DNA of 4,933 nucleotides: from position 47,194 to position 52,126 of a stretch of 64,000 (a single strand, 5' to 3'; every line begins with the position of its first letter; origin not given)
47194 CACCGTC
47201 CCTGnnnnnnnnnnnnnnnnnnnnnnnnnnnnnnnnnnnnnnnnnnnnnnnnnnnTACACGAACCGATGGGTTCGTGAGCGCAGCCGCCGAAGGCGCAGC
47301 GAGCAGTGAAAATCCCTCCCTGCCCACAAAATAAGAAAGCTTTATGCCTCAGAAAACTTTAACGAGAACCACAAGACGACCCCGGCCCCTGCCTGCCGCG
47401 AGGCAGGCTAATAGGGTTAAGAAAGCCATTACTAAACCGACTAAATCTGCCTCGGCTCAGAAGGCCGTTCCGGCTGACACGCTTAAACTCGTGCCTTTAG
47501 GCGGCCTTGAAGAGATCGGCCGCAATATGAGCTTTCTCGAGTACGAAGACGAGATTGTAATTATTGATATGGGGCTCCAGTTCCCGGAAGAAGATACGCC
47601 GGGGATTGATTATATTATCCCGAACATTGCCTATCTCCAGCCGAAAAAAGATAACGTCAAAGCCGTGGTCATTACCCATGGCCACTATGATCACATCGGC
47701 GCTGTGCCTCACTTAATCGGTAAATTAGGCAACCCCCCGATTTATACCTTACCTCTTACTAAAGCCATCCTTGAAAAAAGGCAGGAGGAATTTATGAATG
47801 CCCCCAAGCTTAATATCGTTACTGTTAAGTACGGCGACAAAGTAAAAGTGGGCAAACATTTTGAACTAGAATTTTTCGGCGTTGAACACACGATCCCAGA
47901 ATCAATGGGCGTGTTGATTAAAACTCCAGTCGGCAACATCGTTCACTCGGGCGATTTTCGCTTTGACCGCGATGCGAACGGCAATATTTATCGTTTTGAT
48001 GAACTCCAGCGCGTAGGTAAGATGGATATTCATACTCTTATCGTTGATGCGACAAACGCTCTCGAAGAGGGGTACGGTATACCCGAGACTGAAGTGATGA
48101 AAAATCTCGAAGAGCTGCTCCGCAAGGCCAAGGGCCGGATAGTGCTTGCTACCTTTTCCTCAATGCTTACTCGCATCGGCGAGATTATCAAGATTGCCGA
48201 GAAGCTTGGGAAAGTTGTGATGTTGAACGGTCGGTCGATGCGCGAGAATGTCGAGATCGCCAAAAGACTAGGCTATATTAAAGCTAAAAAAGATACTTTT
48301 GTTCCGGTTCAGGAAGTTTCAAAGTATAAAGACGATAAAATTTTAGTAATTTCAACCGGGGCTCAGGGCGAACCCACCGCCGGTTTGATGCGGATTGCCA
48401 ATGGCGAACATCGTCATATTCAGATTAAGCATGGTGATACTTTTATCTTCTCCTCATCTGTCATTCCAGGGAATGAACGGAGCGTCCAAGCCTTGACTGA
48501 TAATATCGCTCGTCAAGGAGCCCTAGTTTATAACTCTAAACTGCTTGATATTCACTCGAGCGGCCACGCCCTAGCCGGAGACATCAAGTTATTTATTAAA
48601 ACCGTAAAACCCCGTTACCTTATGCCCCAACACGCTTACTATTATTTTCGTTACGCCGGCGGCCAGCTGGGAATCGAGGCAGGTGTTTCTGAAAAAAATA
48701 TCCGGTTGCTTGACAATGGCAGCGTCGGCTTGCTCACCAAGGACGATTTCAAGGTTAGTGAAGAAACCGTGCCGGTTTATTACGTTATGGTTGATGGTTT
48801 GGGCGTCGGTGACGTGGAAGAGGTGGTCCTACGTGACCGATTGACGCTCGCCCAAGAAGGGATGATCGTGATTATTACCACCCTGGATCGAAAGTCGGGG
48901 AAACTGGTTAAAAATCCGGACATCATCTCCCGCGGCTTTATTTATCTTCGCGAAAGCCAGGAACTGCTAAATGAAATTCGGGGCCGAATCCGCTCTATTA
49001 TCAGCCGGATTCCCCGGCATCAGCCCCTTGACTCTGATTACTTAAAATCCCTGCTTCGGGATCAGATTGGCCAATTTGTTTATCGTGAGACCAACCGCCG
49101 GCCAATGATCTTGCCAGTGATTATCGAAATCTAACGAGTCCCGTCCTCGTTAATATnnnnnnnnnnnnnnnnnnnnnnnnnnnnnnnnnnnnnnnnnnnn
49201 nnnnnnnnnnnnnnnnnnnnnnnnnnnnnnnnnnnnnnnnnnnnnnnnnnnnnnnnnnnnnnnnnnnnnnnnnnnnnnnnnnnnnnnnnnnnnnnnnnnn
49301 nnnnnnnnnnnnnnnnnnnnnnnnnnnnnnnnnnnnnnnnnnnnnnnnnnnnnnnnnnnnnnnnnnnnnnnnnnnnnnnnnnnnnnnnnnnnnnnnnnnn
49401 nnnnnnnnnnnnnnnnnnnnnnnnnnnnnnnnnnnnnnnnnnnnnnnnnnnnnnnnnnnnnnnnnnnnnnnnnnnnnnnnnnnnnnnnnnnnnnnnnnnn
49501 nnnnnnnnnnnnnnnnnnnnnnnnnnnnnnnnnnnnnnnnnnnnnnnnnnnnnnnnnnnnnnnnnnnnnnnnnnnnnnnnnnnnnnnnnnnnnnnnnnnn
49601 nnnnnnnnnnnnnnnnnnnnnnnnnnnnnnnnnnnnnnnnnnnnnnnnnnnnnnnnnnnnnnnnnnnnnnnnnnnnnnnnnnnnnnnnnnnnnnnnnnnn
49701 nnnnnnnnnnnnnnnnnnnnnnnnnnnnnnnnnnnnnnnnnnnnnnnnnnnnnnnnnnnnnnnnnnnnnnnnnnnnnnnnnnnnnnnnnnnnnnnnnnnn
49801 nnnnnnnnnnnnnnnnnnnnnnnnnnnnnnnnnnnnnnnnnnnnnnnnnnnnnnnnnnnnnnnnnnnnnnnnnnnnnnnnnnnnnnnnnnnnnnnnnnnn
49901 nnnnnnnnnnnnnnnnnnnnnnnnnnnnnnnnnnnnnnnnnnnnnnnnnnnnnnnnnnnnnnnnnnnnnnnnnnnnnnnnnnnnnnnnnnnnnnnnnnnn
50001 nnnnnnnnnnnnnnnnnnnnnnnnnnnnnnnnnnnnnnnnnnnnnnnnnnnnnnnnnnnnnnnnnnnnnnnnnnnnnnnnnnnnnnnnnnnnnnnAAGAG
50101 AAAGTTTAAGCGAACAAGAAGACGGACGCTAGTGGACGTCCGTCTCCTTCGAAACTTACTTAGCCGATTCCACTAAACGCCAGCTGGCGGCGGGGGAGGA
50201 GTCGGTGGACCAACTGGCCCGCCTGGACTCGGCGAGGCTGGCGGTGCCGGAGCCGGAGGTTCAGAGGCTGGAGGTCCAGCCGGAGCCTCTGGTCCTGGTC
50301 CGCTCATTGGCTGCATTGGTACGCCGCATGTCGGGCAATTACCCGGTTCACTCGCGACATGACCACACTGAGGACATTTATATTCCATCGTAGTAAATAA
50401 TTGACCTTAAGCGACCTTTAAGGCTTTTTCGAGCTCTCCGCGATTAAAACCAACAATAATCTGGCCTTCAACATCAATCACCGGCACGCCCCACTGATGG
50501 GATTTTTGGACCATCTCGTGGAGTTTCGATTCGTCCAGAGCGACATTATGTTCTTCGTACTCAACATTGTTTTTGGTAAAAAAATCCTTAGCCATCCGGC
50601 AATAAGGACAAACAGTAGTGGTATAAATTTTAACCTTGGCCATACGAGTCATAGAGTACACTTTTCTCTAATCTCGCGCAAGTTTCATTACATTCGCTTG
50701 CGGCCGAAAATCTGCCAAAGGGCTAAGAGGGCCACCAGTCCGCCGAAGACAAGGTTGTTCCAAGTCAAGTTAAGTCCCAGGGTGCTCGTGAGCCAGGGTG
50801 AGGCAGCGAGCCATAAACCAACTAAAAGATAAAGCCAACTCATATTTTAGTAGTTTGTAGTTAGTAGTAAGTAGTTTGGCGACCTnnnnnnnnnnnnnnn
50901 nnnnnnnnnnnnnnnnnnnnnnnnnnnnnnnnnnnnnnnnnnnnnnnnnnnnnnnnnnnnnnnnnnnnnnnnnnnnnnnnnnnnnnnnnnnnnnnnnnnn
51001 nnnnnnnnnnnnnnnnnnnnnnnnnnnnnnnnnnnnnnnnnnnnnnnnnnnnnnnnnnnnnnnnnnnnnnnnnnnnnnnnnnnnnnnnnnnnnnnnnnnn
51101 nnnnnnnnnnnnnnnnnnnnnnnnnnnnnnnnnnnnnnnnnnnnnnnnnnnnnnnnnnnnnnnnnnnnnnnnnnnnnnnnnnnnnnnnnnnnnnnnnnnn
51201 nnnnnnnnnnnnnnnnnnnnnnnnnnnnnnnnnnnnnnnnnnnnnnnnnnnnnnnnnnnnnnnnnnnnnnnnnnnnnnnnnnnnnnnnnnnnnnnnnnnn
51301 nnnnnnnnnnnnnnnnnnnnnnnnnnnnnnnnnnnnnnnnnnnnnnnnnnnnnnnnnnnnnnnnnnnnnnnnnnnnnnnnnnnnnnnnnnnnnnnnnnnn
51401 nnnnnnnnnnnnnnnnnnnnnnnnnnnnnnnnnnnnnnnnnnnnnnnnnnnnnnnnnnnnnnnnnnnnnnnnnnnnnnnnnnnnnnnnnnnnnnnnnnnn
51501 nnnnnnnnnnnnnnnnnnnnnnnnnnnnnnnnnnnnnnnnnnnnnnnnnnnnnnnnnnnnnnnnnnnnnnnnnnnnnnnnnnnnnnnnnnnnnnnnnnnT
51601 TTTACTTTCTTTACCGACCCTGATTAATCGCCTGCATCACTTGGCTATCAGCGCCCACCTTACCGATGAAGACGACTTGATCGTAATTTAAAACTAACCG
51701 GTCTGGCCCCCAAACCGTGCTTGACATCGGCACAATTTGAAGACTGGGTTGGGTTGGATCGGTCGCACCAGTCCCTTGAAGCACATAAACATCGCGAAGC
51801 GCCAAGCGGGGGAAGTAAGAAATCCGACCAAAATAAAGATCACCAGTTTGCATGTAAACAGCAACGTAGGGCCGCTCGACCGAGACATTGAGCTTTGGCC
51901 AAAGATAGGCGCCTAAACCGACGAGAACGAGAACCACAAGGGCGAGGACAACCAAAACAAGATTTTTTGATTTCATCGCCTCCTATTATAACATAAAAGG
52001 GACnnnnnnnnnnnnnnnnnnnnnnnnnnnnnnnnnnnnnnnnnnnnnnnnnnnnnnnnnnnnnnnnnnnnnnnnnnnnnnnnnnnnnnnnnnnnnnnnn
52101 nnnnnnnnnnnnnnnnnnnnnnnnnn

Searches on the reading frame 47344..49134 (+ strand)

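Call 74: search_protein_families(library=pfam, proteins=[window:47344-49134:+], max_evalue=0.00001)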
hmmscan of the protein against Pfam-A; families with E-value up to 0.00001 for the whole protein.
window:47344-49134:+ (596 aa): 4 families
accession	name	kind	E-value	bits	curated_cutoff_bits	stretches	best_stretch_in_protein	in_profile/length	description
PF22505.1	RNase_J_b_CASP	-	9.4e-45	151.9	27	1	263-387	1-125/126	Ribonuclease J, beta-CASP domain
PF17770.6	RNase_J_C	-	2.6e-31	109.1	23.8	1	495-596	1-102/102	Ribonuclease J C-terminal domain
PF00753.33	Lactamase_B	-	1.4e-14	54.9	22.7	1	60-209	6-154/196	Metallo-beta-lactamase superfamily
PF12706.13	Lactamase_B_2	-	4.5e-14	53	27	1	99-219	20-158/200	Beta-lactamase superfamily domain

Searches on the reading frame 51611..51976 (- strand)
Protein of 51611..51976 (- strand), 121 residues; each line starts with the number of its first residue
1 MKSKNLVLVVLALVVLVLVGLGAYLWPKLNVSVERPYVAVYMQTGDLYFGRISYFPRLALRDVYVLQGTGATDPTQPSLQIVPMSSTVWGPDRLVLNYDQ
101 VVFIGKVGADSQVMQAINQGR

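Call 42: find_encoding_contigs(protein=window:51611-51976:-, flank=4000, max_places=10)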
Protein window:51611-51976:- (121 aa): 6 contigs read that carry it; 6 places shown.
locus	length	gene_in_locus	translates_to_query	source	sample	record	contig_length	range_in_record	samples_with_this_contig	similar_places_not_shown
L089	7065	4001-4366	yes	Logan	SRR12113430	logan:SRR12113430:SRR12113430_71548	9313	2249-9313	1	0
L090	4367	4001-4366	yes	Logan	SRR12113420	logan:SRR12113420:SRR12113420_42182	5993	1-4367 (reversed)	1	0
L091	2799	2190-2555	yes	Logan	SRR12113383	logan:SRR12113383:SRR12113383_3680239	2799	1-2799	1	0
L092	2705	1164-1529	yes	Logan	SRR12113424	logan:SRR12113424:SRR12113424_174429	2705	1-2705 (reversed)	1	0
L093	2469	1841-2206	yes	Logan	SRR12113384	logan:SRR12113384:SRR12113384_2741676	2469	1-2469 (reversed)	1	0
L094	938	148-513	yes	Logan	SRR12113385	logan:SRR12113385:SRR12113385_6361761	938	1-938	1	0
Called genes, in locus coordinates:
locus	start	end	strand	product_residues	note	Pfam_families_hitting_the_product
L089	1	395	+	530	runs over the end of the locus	PF00496:SBP_bac_5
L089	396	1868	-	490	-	PF01943:Polysacc_synt, PF03023:MurJ, PF13440:Polysacc_synt_3, PF01554:MatE (weak)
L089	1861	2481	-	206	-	PF00849:PseudoU_synth_2 (weak), PF01509:TruB_N, PF16198:TruB_C_2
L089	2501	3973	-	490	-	PF01943:Polysacc_synt, PF13440:Polysacc_synt_3, PF03023:MurJ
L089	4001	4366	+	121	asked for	-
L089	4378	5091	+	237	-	PF13462:Thioredoxin_4, PF01323:DSBA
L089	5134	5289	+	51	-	PF03779:SPW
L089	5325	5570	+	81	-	PF00462:Glutaredoxin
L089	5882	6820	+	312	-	PF00890:FAD_binding_2 (faint), PF01134:GIDA (faint), PF03486:HI0933_like (faint), PF07992:Pyr_redox_2, PF12831:FAD_oxidored (faint), PF13738:Pyr_redox_3, PF00070:Pyr_redox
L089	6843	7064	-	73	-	?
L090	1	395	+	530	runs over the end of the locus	PF00496:SBP_bac_5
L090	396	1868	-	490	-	PF01943:Polysacc_synt, PF03023:MurJ, PF13440:Polysacc_synt_3, PF01554:MatE (weak)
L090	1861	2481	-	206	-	PF00849:PseudoU_synth_2 (weak), PF01509:TruB_N, PF16198:TruB_C_2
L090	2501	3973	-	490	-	PF01943:Polysacc_synt, PF13440:Polysacc_synt_3, PF03023:MurJ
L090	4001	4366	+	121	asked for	?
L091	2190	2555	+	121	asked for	-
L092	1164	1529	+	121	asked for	-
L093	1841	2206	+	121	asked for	-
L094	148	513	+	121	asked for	-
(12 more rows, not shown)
